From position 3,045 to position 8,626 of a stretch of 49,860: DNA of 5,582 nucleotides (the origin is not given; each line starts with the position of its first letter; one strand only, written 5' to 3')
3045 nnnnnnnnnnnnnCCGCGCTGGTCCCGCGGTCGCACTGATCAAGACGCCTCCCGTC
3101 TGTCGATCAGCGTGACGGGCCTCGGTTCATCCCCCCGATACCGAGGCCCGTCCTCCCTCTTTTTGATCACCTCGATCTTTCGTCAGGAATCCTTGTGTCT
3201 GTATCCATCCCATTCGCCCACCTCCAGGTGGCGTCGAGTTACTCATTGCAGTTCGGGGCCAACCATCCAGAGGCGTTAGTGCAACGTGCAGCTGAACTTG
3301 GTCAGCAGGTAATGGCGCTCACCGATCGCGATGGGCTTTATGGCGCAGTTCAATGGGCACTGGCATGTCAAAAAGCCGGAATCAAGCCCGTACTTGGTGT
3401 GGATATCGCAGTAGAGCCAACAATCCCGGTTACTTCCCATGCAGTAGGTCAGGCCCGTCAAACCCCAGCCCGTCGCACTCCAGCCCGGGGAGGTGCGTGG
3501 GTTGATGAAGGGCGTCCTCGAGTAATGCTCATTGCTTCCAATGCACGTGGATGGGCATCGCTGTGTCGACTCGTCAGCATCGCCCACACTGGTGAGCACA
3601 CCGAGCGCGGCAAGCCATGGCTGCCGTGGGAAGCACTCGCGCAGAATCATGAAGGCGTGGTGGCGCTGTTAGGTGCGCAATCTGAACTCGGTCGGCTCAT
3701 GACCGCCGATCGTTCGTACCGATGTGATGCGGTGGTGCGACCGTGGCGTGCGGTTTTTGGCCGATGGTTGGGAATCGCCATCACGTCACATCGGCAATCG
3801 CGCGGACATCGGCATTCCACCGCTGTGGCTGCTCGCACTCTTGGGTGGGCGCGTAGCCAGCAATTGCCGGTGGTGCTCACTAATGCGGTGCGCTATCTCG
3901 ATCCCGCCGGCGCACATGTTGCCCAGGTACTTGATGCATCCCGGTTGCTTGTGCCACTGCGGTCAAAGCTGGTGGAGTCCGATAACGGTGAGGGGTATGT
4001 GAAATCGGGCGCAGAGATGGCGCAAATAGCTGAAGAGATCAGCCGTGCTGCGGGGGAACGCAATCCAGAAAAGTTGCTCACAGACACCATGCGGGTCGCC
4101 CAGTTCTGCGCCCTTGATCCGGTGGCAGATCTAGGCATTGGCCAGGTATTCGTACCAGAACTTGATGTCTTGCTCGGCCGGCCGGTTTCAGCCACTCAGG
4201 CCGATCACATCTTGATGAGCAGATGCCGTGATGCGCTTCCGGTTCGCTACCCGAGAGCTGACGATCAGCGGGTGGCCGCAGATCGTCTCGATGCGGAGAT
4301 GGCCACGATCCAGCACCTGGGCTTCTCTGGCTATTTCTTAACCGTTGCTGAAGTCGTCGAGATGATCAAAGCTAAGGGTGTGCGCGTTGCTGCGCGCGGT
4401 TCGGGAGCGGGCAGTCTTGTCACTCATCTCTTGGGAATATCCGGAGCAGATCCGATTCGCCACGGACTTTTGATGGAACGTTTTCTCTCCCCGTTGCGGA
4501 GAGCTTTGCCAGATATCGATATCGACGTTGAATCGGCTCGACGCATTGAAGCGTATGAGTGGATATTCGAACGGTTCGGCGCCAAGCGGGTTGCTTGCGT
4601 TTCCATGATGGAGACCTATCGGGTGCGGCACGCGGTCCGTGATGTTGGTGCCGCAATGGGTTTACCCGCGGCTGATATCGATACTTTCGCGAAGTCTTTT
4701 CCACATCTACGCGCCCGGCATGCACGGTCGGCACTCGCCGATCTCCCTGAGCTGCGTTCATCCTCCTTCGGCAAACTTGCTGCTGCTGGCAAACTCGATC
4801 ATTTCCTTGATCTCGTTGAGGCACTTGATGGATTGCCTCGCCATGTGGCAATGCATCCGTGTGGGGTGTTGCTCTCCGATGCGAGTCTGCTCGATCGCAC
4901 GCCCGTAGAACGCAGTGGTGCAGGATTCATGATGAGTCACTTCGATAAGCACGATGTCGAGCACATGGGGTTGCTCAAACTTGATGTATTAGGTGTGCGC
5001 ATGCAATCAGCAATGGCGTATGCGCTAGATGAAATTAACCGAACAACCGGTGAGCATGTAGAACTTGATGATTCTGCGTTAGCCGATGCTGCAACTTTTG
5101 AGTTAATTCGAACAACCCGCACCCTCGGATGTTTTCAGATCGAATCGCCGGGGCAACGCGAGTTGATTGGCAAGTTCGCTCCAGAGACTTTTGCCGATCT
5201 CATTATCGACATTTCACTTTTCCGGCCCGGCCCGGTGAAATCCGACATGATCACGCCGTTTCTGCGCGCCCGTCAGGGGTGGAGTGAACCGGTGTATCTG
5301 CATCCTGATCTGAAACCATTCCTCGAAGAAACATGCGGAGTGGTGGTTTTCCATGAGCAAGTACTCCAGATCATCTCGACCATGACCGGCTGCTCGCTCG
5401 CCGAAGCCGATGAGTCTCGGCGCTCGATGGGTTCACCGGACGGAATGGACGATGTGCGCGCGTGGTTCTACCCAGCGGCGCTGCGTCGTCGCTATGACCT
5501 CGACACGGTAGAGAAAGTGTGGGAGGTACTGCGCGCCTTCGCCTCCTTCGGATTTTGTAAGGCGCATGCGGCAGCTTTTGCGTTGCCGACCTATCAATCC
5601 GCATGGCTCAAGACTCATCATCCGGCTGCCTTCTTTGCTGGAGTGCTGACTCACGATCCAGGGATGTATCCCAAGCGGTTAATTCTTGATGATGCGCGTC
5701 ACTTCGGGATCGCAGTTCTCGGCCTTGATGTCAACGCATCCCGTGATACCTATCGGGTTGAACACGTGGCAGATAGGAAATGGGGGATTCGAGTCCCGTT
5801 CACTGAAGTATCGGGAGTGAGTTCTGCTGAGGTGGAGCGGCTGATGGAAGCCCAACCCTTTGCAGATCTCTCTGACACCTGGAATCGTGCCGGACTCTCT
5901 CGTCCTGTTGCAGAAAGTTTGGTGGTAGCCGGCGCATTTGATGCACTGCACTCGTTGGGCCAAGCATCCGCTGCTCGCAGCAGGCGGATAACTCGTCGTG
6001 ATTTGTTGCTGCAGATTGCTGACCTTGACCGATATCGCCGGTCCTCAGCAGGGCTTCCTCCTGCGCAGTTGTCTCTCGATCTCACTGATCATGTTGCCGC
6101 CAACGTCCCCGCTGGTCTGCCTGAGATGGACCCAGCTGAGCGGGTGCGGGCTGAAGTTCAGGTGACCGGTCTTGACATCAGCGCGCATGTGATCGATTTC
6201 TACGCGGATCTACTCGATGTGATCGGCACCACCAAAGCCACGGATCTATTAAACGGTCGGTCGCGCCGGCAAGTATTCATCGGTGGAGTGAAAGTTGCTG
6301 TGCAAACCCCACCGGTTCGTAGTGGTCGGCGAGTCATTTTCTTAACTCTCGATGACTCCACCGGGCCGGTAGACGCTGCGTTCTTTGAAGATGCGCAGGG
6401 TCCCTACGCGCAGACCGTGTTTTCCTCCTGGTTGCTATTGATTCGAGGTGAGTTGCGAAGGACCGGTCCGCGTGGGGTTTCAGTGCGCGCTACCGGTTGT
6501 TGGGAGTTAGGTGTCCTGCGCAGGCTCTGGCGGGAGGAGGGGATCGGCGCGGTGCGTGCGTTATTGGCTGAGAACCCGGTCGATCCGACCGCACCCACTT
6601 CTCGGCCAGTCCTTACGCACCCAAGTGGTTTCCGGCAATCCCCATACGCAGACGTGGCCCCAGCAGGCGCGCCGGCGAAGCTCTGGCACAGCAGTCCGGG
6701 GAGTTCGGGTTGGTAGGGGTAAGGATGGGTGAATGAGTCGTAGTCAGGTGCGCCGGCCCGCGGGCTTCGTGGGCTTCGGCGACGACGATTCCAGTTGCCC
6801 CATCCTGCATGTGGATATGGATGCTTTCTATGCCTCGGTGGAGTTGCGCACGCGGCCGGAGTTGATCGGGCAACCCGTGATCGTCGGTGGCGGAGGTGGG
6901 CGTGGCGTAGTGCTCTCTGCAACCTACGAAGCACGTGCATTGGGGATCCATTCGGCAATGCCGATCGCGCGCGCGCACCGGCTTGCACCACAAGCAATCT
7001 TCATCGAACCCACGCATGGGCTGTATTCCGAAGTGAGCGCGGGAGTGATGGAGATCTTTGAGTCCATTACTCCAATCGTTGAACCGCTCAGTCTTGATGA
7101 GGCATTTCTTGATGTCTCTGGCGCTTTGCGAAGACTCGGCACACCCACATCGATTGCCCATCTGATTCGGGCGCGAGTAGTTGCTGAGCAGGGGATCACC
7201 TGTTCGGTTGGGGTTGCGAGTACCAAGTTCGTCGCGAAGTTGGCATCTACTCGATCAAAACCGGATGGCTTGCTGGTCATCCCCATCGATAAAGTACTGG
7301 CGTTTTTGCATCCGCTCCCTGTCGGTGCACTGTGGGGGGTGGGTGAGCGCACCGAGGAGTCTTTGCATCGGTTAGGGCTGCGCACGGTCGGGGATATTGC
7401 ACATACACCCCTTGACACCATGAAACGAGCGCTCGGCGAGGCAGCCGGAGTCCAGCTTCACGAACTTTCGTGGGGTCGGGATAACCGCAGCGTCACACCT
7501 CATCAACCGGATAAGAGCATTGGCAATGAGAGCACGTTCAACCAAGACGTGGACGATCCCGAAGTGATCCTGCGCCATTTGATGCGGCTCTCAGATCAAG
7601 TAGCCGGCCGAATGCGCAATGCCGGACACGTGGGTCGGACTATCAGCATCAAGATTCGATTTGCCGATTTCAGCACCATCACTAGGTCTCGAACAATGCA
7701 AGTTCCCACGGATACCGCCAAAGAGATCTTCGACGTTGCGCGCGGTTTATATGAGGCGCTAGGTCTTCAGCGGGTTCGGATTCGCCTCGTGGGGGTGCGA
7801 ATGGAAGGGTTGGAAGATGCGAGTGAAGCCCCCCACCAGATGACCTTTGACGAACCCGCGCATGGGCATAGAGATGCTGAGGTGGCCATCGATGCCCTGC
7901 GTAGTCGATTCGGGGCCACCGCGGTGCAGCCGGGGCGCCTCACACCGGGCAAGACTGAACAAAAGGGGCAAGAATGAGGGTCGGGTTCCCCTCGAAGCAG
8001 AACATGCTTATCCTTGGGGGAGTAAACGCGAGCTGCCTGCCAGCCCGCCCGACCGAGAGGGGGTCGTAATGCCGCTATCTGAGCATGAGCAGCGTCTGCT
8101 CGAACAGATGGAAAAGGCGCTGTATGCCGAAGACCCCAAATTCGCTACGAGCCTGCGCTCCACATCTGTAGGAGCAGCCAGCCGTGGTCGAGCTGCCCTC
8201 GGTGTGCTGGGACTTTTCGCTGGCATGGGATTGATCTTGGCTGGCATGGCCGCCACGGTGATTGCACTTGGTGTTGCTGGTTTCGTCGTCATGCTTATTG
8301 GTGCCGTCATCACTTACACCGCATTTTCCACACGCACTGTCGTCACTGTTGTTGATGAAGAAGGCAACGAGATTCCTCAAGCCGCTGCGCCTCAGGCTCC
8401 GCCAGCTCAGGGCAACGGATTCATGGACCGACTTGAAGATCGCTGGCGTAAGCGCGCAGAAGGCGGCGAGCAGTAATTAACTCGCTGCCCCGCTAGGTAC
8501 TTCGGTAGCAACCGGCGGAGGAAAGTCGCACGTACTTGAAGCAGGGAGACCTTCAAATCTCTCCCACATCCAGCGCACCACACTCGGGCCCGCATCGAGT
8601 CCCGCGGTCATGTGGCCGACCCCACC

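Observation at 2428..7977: Candidate damage-inducible cassette: SAV_6107-type HEPN protein, hairpin, PHP-degenerate Pol IIIα paralogue and Pol IV, without imuA/imuB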

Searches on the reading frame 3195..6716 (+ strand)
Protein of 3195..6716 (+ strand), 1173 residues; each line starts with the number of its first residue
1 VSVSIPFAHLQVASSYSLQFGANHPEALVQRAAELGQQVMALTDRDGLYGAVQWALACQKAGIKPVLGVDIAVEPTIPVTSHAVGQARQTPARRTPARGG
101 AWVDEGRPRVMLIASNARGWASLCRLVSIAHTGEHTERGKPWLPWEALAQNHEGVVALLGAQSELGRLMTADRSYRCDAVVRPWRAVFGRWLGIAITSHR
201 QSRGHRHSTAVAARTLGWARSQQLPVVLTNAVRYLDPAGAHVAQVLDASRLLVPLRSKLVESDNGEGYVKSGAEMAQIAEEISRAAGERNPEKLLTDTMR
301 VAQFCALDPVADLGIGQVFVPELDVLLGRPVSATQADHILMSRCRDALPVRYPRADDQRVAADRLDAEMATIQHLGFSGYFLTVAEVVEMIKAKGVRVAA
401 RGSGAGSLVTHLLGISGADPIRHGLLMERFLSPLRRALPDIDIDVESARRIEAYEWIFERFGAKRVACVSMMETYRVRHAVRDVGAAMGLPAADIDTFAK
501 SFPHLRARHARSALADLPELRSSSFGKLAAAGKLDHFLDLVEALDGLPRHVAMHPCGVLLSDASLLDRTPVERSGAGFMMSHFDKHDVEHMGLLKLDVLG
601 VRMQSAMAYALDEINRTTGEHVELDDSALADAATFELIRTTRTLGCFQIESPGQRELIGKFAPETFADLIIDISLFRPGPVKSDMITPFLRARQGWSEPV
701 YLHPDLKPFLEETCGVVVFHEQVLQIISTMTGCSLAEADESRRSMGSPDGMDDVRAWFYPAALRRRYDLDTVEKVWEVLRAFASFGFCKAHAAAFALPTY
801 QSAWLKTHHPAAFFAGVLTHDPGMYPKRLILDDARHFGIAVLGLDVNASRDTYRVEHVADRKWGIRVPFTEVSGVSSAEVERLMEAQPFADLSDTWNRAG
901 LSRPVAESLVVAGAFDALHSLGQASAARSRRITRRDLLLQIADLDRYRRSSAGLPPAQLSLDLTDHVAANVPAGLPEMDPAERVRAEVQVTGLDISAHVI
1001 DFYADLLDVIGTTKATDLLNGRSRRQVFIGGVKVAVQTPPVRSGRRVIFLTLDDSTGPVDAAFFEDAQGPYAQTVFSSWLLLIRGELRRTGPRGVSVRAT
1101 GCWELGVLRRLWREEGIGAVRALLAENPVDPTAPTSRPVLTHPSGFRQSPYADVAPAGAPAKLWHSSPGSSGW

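Call 5: search_protein_families(library=pfam, proteins=[window:3195-6716:+], max_evalue=0.01)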
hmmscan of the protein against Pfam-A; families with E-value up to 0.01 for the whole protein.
window:3195-6716:+ (1173 aa): 5 families
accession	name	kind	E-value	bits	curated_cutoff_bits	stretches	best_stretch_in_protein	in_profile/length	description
PF07733.18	DNA_pol3_alpha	-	4e-68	230.3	23.9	1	340-600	3-260/260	Bacterial DNA polymerase III alpha NTPase domain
PF17657.6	DNA_pol3_finger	-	6.3e-43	146.4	22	1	605-761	3-161/166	Bacterial DNA polymerase III alpha subunit finger domain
PF02811.25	PHP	-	2.2e-23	83.8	26.4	1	9-196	1-161/164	PHP domain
PF14579.12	HHH_6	-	1.7e-14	54.2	25.6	1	838-919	1-84/90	Helix-hairpin-helix motif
PF01336.31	tRNA_anti-codon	-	1.4e-07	31.8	27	1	1035-1102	9-72/75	OB-fold nucleic acid binding domain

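Call 7: search_protein_families(library=ncbifam, proteins=[window:3195-6716:+], max_evalue=0.001)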
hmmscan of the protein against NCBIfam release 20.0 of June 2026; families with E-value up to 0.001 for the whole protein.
window:3195-6716:+ (1173 aa): 14 families
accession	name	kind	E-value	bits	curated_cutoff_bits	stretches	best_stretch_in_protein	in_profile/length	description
NF004226.0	PRK05673.1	equivalog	4.8e-196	654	1002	1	6-1103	5-1060/1146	DNA polymerase III subunit alpha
NF004225.0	PRK05672.1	subfamily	6.8e-190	633.6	939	1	4-1090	3-1018/1047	error-prone DNA polymerase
TIGR00594.1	polc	superfamily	4.8e-171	571.1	434.35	1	7-1064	1-1022/1022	DNA polymerase III subunit alpha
NF005298.0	PRK06826.1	equivalog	1.6e-163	546.1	1260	1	7-1088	5-1055/1151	DNA polymerase III subunit alpha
NF005377.0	PRK06920.1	equivalog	6.7e-137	458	1806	2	110-1086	80-1005/1108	DNA polymerase III subunit alpha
NF005617.0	PRK07374.1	equivalog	3e-118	396.4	1653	1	7-1087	3-1063/1170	DNA polymerase III subunit alpha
NF005516.0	PRK07135.1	equivalog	2.4e-105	353.7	1084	2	339-887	231-774/974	DNA polymerase III DnaE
NF005582.0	PRK07279.1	equivalog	4.5e-101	339.5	1279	2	335-1086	237-946/1033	DNA polymerase III subunit alpha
NF004550.0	PRK05898.1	equivalog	2.4e-96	323.9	1182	1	334-918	225-809/971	DNA polymerase III subunit alpha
NF007079.0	PRK09532.1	equivalog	4.6e-81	273.3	1525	1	7-785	3-774/876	DNA polymerase III subunit alpha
NF001688.0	PRK00448.1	equivalog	1.8e-22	78.8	873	1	109-421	616-913/1445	PolC-type DNA polymerase III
TIGR01405.1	polC_Gram_pos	equivalog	4e-22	77.8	1043.45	1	110-421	383-678/1211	DNA polymerase III subunit alpha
NF005616.0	PRK07373.1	equivalog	3.4e-14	52.2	646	1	782-1087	33-343/449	DNA polymerase III subunit alpha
NF041577.1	nside_bi_sphtase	equivalog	2e-07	30.5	400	1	21-106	15-98/276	3',5'-nucleoside bisphosphate phosphatase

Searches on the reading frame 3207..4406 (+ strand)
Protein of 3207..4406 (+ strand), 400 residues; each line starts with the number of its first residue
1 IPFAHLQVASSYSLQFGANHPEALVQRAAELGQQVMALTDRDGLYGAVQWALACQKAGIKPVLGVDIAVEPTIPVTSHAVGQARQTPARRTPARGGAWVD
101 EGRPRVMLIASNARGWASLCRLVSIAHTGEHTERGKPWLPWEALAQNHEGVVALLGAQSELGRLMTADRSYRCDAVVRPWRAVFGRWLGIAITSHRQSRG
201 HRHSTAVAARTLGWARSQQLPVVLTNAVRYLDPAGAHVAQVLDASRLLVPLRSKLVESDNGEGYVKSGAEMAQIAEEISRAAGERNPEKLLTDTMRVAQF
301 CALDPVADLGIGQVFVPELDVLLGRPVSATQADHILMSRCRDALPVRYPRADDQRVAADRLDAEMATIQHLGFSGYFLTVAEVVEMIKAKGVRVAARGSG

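Call 49: find_related_loci(query=A2, collection=metagenome_contigs, flank=3000)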
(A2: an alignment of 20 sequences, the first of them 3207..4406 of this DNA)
Query A2 (400 aa) in metagenome_contigs; peptide patterns used: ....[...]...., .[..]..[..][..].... (x = any residue, [..] = any of these).
600 stretches matched a pattern (row limit reached: there are more); 537 encode a relative of the query (tblastn E <= 1e-3); the best 80 are kept; 80 distinct loci.
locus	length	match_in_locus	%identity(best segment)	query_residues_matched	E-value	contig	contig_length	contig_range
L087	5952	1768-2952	64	3-400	1e-162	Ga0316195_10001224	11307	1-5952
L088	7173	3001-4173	61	2-400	4e-157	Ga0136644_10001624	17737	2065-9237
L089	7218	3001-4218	61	1-400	2e-153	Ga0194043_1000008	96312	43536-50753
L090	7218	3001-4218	59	3-400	3e-150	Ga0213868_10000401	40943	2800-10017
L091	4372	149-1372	58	1-400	1e-146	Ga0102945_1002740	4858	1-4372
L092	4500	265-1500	59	1-400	1e-140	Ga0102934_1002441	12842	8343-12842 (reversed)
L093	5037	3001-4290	57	1-400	3e-139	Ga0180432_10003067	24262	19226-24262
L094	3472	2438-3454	58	2-348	3e-133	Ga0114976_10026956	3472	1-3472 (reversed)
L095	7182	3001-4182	54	5-400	3e-127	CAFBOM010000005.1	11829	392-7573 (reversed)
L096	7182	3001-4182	54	5-400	3e-127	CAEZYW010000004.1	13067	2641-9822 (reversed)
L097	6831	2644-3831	48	1-400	2e-103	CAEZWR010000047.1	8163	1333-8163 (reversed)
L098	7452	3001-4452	43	2-400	4e-99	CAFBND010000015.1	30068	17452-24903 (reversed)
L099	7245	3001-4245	47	2-400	2e-98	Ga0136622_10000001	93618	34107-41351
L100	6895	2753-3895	48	2-400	4e-98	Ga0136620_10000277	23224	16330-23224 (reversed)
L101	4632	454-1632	47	2-400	5e-98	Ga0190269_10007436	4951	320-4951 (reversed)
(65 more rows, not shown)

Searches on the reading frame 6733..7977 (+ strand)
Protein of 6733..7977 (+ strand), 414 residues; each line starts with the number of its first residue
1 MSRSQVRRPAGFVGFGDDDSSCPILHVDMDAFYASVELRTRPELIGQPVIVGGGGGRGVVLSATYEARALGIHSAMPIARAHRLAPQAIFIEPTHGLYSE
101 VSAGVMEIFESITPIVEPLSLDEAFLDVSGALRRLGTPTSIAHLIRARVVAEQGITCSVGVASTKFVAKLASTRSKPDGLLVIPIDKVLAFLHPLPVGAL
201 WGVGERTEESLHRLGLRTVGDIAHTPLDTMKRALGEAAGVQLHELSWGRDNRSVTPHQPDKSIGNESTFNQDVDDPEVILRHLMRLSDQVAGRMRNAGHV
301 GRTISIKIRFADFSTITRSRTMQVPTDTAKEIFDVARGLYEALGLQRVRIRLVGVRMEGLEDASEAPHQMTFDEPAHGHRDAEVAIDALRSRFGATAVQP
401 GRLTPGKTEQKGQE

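Call 5: search_protein_families(library=pfam, proteins=[window:6733-7977:+], max_evalue=0.01)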
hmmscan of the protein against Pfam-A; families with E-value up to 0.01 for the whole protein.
window:6733-7977:+ (414 aa): 4 families
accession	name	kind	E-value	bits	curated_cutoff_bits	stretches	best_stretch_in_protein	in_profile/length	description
PF00817.25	IMS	-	8.8e-48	162.4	23.2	1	27-172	1-147/148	impB/mucB/samB family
PF11799.13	IMS_C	-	1.6e-30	106.1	20.7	1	261-370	2-107/109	impB/mucB/samB family C-terminal domain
PF21999.2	IMS_HHH_1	-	3.1e-08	34.4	27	1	200-250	3-53/53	DNA polymerase-iota, thumb domain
PF11798.14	IMS_HHH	-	2.2e-06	28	24.4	1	187-216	3-32/32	IMS family HHH motif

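Call 7: search_protein_families(library=ncbifam, proteins=[window:6733-7977:+], max_evalue=0.001)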
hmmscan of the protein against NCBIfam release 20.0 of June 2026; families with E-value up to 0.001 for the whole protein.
window:6733-7977:+ (414 aa): 10 families
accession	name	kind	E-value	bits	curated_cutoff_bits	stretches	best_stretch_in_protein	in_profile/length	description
NF003015.0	PRK03858.1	subfamily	1.3e-120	403.2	367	1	21-404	6-386/399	DNA polymerase IV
NF002882.0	PRK03348.1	equivalog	5.1e-116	388.2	389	1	23-365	6-349/461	DNA polymerase IV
NF002751.0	PRK02794.1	equivalog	1.8e-109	366.5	371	1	23-406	39-420/425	DNA polymerase IV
NF002677.0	PRK02406.1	equivalog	1.6e-107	359.7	256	1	24-370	8-353/357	DNA polymerase IV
NF010731.0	PRK14133.1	equivalog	2.3e-92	309.9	362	1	24-373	5-347/352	DNA polymerase IV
NF002848.0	PRK03103.1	subfamily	2.3e-91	306.3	381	1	21-399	3-387/410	DNA polymerase IV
NF002492.0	PRK01810.1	equivalog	3.3e-86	289.6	399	1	24-409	12-400/412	DNA polymerase IV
NF002883.0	PRK03352.1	equivalog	4.2e-77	259.7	330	1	24-360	7-342/347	DNA polymerase IV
NF002292.0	PRK01216.1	equivalog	2e-52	178.4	339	1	24-363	3-342/351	DNA polymerase IV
NF002955.0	PRK03609.1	subfamily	2.2e-34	119.1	431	1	26-375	4-364/422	translesion error-prone DNA polymerase V subunit UmuC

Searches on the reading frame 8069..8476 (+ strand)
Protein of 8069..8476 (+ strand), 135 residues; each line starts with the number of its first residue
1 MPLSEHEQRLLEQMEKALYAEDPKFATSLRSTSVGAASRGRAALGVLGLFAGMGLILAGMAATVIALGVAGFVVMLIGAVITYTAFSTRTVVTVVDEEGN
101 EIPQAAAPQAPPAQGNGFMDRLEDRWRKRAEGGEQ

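Call 5: search_protein_families(library=pfam, proteins=[window:8069-8476:+], max_evalue=0.01)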
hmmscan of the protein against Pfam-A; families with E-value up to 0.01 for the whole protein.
window:8069-8476:+ (135 aa): 3 families
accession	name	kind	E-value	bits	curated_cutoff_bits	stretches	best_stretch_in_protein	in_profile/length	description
PF11239.13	DUF3040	-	4e-26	91.5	24.7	1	1-80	1-83/84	Protein of unknown function (DUF3040)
PF13796.11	Sensor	-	0.00041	20.9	28.2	1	42-130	6-86/162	Putative sensor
PF23933.1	DUF7269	-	0.0032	18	29.1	1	44-131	1-85/162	Family of unknown function (DUF7269)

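Call 89: search_protein_families(library=padloc, proteins=[window:8069-8476:+], max_evalue=0.01)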
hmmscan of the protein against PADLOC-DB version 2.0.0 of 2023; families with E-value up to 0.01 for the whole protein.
window:8069-8476:+ (135 aa): 0 families
